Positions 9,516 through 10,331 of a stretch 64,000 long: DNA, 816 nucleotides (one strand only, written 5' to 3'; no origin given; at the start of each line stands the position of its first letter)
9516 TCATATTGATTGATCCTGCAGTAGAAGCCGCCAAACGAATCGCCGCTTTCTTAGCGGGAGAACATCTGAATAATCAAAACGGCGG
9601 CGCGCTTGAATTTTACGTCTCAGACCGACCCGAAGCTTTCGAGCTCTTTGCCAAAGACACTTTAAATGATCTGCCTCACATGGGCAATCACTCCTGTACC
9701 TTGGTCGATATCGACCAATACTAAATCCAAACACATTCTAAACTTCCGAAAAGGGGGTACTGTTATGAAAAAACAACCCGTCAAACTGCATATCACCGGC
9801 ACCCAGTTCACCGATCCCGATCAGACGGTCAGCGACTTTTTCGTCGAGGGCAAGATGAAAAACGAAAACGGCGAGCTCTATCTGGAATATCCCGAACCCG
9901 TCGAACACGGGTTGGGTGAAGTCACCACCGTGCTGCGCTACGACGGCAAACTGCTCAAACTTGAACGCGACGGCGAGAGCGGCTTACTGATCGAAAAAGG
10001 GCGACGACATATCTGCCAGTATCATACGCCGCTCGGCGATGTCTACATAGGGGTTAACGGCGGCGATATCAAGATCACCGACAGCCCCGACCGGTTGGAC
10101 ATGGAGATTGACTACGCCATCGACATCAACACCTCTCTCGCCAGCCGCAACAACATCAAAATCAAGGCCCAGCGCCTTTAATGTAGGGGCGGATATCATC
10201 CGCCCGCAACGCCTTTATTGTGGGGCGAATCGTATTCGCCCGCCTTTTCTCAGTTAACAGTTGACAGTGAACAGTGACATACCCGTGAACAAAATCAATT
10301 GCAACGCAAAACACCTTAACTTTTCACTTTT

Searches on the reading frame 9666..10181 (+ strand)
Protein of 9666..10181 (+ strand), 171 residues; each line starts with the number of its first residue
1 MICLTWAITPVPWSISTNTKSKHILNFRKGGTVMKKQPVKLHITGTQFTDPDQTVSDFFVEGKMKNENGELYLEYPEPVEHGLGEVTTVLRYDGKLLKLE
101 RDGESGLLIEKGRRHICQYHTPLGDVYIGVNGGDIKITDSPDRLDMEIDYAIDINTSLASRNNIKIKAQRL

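Call 29: search_protein_families(library=pfam, proteins=[window:9666-10181:+], max_evalue=0.01)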
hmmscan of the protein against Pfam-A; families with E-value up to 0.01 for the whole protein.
window:9666-10181:+ (171 aa): 1 family
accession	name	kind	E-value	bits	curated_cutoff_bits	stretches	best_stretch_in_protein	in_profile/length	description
PF09148.16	DUF1934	-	4e-22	79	22.5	1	42-166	2-128/128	Domain of unknown function (DUF1934)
